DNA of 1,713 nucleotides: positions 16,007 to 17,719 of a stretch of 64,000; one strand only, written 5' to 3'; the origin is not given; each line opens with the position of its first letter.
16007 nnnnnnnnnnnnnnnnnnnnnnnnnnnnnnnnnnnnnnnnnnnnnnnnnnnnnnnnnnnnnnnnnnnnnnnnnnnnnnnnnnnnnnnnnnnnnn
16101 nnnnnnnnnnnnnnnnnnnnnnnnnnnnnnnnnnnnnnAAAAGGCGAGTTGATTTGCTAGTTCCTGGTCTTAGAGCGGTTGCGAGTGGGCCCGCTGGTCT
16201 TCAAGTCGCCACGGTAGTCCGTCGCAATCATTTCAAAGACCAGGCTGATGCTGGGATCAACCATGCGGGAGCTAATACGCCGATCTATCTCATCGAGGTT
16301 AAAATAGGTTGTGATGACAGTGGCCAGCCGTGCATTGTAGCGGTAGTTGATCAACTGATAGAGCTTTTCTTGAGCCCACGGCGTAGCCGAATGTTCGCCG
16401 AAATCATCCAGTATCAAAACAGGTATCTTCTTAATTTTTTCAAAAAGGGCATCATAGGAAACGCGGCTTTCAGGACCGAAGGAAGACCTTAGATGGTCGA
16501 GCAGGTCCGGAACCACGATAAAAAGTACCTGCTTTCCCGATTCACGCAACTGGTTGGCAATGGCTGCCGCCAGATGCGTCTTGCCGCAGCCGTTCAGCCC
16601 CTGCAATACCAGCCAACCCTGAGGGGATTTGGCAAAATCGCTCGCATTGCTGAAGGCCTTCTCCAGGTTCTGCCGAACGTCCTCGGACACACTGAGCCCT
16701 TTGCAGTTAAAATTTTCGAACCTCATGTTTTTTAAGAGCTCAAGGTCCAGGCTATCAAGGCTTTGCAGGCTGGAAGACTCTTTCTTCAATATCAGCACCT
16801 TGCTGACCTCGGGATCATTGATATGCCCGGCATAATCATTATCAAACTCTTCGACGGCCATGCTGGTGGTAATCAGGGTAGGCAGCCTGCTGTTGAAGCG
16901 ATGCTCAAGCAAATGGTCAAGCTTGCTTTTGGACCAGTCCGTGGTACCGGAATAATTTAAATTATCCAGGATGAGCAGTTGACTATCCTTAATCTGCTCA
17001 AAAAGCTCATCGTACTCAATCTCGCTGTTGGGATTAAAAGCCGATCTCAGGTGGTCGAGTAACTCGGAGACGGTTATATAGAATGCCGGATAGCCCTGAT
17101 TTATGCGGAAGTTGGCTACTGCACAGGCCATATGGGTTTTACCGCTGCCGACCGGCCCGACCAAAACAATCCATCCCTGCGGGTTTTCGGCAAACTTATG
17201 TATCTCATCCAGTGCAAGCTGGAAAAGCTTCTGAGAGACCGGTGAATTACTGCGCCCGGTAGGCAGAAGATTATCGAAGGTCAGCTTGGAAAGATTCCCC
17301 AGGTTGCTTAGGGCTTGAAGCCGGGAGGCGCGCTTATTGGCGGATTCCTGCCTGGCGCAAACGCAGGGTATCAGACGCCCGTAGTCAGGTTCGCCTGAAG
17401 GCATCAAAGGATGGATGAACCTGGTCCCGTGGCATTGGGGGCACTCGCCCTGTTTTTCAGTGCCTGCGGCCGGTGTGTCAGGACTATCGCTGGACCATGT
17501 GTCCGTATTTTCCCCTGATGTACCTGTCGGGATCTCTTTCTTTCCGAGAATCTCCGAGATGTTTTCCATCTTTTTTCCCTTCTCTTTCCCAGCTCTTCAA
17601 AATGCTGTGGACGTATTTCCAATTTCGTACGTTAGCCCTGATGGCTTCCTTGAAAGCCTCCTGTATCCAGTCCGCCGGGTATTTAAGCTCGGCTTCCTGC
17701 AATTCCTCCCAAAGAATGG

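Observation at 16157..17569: Tandem-duplicated DnaC/DnaI-type helicase-loader ATPase with Zn ribbon; first module has degenerate Walker B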

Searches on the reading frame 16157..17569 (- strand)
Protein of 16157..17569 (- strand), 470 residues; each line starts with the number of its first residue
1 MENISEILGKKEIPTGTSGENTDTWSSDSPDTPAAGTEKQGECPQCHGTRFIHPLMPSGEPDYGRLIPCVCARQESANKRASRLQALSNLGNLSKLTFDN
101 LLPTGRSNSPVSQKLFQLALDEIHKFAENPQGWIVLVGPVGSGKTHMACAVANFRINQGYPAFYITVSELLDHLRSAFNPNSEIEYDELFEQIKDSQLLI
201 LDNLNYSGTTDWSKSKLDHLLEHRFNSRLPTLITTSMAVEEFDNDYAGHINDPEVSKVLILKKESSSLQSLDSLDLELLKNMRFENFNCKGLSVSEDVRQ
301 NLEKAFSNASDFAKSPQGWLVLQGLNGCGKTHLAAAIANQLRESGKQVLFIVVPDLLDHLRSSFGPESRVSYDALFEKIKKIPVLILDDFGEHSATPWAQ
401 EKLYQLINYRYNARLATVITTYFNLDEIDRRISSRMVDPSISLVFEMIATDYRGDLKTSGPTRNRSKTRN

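Call 3: search_protein_families(library=pfam, proteins=[window:16157-17569:-], max_evalue=0.01)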
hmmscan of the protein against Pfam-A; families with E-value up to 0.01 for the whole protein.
window:16157-17569:- (470 aa): 34 families (the best 25 are shown)
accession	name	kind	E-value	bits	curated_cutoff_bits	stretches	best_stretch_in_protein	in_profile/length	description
PF01695.23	IstB_IS21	-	4.1e-32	112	24.1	2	126-244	88-201/238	IstB-like ATP binding protein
PF00004.35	AAA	-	1.6e-14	55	21.2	2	321-436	2-123/131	ATPase family associated with various cellular activities (AAA)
PF00308.24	Bac_DnaA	-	8.9e-13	49.2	23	2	305-436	19-155/162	Bacterial DnaA ATPAse domain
PF20720.3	nSTAND3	-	3.1e-09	37.2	27.2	2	131-182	17-66/155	Novel STAND NTPase 3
PF04851.21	ResIII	-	4.3e-09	36.9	22.5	1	304-364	10-73/164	Type III restriction enzyme, res subunit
PF01637.24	ATPase_2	-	6.5e-09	36.4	33.2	1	315-351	18-54/225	ATPase domain predominantly from Archaea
PF24883.2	NPHP3_N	-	2.3e-08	34.8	24.8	1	315-352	20-57/164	Nephrocystin 3, N-terminal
PF13401.12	AAA_22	-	2.3e-08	34.8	27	1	316-355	4-43/130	AAA domain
PF13173.12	AAA_14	-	2.3e-08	34.6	27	0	319-393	4-74/129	AAA domain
PF13604.12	AAA_30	-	2.4e-08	34.4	27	1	310-350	11-51/191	AAA domain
PF13191.12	AAA_16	-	3.2e-08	34.7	32.6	1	302-401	12-97/167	AAA ATPase domain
PF05729.18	NACHT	-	1.9e-07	31.5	26.7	0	320-345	3-28/167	NACHT domain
PF07728.20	AAA_5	-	3.8e-07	30.6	22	0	320-450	2-124/139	AAA domain (dynein-related subfamily)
PF00005.33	ABC_tran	-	5.4e-06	27.5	25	1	315-348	9-42/137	ABC transporter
PF00931.28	NB-ARC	-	1.2e-05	25.1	23.5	0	314-345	16-46/248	NB-ARC domain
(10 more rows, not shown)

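Call 4: search_protein_families(library=ncbifam, proteins=[window:16157-17569:-], max_evalue=0.01)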
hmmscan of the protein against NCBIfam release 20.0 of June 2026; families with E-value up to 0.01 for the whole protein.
window:16157-17569:- (470 aa): 66 families (the best 25 are shown)
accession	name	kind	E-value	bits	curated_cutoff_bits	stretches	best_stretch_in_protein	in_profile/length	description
NF005992.0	PRK08116.1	subfamily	2.7e-63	213.6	189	2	273-443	73-244/269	hypothetical protein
NF005304.0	PRK06835.1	equivalog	8.1e-45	153.3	215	2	276-440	146-309/330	ATP-binding protein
NF038214.1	IS21_help_AAA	equivalog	4.7e-42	144.2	200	2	319-432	92-201/232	IS21-like element helper ATPase IstB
NF005931.1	PRK07952.1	equivalog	2.6e-35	122.1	357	2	277-438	64-220/246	replicative helicase loader DnaC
NF006505.0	PRK08939.1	equivalog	3.7e-35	121.7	228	2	294-433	131-270/306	primosomal protein DnaI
NF005378.0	PRK06921.1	subfamily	2.4e-33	115.3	207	2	32-242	24-229/266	hypothetical protein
NF009043.0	PRK12377.1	subfamily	6.8e-26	91.4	389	2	284-438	73-220/248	ATP-binding protein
NF001154.0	PRK00149.3-3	equivalog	5.9e-23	81.6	410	2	268-436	107-273/462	chromosomal replication initiator protein DnaA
NF006038.0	PRK08181.1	subfamily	1.7e-20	73.4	317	2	320-430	110-216/271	transposase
NF006616.1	PRK09183.1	subfamily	7.1e-20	71.4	300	2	132-248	101-214/253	IS21-like element helper ATPase IstB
TIGR00362.1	DnaA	equivalog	1.3e-17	64.1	343.9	2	211-436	45-258/437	chromosomal replication initiator protein DnaA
TIGR03420.1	DnaA_homol_Hda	equivalog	8.7e-17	61.4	194.8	2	274-415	4-124/226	DnaA regulatory inactivator Hda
NF005098.0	PRK06526.1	subfamily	1.9e-15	57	296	2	309-419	102-207/266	transposase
NF009087.0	PRK12422.1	equivalog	3.9e-14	52.7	657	2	281-436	107-260/455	chromosomal replication initiator protein DnaA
TIGR04291.1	arsen_driv_ArsA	equivalog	1e-08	34.4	650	1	263-351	266-354/565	arsenical pump-driving ATPase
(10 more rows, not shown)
